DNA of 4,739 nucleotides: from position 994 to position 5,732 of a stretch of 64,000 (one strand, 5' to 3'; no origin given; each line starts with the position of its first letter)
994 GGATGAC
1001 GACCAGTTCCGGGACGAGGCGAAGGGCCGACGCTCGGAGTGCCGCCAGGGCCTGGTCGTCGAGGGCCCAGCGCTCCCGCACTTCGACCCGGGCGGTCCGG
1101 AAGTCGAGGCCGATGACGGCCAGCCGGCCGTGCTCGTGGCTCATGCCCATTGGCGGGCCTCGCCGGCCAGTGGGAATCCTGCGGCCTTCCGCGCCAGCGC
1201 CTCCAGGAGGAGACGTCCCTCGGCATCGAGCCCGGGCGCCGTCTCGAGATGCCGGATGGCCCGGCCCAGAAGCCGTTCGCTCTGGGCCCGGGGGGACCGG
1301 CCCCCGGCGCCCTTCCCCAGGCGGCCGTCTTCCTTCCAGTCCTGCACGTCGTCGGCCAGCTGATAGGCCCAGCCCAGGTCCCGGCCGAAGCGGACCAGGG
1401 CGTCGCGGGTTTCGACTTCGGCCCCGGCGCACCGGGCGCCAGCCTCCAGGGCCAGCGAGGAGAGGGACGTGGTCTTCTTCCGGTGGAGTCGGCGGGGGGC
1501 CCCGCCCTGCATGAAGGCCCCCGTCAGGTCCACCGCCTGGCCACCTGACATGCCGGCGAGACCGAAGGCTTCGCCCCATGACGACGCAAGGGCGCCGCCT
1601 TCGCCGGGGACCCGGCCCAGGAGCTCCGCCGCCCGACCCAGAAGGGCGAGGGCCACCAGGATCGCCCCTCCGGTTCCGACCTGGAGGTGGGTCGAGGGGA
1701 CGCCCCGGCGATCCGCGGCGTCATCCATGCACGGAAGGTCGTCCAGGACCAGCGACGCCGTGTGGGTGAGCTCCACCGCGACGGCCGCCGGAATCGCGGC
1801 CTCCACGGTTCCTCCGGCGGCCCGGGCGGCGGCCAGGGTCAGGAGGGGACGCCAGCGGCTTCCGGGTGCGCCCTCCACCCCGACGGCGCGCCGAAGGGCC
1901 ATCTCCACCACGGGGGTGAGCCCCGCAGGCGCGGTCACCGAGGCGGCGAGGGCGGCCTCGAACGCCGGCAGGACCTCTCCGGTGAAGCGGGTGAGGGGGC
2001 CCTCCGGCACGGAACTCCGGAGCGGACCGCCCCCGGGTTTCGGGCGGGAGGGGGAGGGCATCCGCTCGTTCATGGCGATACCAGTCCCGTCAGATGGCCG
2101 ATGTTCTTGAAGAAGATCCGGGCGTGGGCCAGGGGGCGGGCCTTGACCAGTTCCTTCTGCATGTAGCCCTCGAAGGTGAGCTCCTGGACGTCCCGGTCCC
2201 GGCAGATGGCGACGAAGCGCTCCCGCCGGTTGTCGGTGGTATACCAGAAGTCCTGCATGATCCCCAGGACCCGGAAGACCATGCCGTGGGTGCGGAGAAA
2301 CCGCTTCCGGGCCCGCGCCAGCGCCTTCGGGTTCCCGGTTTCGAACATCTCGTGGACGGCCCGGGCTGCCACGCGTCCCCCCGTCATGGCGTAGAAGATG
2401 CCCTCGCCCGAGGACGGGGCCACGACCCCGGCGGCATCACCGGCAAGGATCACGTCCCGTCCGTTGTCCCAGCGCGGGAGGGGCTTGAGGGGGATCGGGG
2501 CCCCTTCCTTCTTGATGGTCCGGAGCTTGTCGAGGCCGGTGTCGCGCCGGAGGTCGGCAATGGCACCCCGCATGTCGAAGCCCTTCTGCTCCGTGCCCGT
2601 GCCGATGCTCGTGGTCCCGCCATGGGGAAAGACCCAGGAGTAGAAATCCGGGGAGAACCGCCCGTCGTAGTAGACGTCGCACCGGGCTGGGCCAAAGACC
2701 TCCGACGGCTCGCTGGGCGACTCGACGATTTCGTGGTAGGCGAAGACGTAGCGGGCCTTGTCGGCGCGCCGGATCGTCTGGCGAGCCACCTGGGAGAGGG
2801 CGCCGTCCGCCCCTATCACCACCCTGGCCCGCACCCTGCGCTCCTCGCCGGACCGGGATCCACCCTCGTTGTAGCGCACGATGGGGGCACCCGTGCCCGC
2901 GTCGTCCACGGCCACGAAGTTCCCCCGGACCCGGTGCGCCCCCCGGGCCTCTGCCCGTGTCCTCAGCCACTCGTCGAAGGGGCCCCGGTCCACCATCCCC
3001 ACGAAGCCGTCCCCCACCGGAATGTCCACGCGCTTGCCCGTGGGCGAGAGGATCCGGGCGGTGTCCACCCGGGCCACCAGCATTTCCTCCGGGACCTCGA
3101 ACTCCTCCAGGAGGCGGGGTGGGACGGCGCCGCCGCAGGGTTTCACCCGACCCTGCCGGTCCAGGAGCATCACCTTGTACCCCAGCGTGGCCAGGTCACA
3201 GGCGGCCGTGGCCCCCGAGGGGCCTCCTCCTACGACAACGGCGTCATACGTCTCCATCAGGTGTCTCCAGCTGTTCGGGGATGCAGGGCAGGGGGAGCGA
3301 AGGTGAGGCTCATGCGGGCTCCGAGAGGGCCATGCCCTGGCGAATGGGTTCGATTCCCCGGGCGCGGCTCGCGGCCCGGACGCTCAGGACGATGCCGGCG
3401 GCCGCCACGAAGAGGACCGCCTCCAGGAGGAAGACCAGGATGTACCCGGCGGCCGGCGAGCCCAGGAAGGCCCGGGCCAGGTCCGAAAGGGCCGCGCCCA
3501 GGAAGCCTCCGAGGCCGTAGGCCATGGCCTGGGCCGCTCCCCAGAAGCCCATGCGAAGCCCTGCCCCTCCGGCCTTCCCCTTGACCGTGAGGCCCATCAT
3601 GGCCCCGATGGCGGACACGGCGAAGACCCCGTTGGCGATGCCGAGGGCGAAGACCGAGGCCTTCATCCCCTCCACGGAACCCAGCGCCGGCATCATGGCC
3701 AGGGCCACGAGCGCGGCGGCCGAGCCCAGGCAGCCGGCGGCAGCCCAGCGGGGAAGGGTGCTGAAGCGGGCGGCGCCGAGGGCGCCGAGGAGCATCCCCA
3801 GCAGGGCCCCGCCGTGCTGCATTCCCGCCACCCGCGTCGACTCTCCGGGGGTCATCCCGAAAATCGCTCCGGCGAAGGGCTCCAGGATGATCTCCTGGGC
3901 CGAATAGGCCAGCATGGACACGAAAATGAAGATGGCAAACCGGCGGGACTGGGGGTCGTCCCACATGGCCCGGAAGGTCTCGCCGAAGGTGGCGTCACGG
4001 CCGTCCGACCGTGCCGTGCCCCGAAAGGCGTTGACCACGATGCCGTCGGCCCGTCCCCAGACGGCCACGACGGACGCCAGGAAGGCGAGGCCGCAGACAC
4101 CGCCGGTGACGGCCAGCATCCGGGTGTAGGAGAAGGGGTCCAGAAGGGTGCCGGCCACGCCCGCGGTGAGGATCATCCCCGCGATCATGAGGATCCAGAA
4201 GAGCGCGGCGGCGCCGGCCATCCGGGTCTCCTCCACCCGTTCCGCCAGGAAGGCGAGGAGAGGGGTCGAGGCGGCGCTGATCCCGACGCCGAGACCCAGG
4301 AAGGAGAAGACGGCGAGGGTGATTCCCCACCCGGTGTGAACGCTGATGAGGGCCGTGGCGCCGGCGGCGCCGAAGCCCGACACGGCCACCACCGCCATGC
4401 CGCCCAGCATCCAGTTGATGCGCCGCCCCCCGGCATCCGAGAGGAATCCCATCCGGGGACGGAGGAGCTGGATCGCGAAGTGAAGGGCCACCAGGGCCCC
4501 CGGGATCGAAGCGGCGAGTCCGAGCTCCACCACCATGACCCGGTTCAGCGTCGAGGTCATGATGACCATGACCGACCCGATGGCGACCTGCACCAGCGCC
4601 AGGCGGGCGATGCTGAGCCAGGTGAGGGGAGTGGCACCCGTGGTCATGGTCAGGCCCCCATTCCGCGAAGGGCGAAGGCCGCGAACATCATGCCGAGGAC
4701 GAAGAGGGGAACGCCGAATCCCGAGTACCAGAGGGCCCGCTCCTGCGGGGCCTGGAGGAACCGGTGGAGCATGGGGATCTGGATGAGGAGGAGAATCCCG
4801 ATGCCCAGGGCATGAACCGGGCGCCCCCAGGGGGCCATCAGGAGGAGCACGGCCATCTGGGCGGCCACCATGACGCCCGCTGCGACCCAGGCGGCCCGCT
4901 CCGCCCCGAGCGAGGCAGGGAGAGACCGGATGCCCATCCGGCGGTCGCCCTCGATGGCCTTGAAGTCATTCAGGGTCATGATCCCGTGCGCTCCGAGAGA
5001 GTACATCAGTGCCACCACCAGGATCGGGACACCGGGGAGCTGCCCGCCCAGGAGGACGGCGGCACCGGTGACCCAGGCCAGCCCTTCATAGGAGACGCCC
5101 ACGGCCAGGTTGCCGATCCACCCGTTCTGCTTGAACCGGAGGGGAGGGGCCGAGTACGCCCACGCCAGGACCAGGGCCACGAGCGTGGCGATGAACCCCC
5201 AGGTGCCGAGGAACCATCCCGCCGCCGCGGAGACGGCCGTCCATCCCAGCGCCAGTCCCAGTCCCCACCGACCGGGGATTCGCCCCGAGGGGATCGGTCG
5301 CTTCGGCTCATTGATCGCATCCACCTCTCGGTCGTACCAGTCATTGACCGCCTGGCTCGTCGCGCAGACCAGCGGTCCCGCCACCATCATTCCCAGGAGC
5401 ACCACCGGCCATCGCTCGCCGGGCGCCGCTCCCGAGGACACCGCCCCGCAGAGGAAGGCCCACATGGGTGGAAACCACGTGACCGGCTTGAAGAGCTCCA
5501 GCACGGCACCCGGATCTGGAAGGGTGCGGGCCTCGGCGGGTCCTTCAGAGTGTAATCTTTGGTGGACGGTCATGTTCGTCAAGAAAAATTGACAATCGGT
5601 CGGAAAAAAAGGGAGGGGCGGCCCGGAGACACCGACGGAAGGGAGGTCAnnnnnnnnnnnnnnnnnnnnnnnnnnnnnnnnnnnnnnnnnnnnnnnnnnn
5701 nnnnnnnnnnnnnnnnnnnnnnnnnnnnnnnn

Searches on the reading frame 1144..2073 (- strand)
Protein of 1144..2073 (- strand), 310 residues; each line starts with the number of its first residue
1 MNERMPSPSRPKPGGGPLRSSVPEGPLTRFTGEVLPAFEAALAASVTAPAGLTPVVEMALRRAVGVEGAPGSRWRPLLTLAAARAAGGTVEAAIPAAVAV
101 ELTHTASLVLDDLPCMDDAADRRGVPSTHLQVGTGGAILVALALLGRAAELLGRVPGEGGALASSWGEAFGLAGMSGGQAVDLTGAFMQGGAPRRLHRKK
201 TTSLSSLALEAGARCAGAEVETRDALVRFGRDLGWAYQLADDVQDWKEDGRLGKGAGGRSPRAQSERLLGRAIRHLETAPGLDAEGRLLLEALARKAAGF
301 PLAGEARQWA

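Call 21: search_protein_families(library=pfam, proteins=[window:1144-2073:-], max_evalue=0.00001)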
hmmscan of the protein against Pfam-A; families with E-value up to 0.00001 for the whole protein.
window:1144-2073:- (310 aa): 1 family
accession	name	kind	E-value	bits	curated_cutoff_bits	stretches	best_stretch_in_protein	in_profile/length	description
PF00348.22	polyprenyl_synt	-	2.1e-31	109.5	27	1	69-257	14-203/251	Polyprenyl synthetase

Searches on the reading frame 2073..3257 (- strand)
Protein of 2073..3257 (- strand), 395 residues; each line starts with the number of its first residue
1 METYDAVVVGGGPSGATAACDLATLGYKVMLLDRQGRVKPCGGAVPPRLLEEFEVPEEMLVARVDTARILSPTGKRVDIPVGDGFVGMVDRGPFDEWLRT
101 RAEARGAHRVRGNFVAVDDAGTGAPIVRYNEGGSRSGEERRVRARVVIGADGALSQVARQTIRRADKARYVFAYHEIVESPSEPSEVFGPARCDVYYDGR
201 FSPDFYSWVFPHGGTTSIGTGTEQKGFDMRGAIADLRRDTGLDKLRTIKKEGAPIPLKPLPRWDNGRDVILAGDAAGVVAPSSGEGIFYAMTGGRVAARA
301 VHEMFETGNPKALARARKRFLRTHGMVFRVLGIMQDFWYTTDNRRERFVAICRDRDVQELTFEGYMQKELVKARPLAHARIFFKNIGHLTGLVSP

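Call 21: search_protein_families(library=pfam, proteins=[window:2073-3257:-], max_evalue=0.00001)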
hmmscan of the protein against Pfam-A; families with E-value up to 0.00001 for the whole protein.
window:2073-3257:- (395 aa): 4 families
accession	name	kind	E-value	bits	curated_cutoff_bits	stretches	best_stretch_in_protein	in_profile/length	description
PF01494.25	FAD_binding_3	-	1.4e-15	57.8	22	1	95-309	103-327/349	FAD binding domain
PF05834.18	Lycopene_cycl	-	6e-09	35.9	23.4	1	5-350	1-340/380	Lycopene cyclase protein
PF01266.30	DAO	-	8.1e-09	35.9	27.9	0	5-36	1-32/353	FAD dependent oxidoreductase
PF13450.12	NAD_binding_8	-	5.5e-06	27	21.9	0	8-38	1-31/68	NAD(P)-binding Rossmann-like domain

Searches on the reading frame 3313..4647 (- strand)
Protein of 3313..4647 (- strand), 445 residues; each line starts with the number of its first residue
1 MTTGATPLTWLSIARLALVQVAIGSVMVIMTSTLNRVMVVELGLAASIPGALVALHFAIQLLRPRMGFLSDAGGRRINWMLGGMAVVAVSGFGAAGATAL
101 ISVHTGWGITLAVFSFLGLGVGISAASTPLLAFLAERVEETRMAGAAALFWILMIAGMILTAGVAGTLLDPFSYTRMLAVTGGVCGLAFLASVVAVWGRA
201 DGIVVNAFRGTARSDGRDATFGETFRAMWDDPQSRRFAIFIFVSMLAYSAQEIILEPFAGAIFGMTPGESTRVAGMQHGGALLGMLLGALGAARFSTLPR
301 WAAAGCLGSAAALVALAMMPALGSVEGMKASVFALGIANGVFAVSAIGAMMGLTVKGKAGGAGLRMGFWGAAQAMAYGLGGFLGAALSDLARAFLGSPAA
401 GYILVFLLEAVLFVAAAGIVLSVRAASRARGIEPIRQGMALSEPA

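Call 21: search_protein_families(library=pfam, proteins=[window:3313-4647:-], max_evalue=0.00001)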
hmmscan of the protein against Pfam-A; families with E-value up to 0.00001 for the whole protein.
window:3313-4647:- (445 aa): 2 families
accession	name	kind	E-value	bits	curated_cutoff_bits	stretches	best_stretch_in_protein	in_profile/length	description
PF03209.21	PUCC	-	4.6e-83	279.9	21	1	33-424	1-397/401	PUCC protein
PF07690.21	MFS_1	-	3.2e-07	30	33.4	1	24-360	9-329/347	Major Facilitator Superfamily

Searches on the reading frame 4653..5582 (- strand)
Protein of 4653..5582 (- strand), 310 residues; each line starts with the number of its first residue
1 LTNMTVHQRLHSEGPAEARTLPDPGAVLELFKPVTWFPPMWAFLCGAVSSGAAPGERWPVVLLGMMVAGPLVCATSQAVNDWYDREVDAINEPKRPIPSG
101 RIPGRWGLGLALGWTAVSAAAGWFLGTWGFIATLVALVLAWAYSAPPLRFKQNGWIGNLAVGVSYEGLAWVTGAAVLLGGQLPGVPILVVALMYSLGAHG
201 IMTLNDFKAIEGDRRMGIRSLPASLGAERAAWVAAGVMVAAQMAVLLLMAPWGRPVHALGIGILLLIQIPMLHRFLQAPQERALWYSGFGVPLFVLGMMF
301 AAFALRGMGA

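Call 21: search_protein_families(library=pfam, proteins=[window:4653-5582:-], max_evalue=0.00001)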
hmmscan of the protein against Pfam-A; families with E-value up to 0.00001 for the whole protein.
window:4653-5582:- (310 aa): 1 family
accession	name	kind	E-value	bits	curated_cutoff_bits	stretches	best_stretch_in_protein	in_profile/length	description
PF01040.23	UbiA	-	3.3e-37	128.6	34.2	1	42-282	4-238/250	UbiA prenyltransferase family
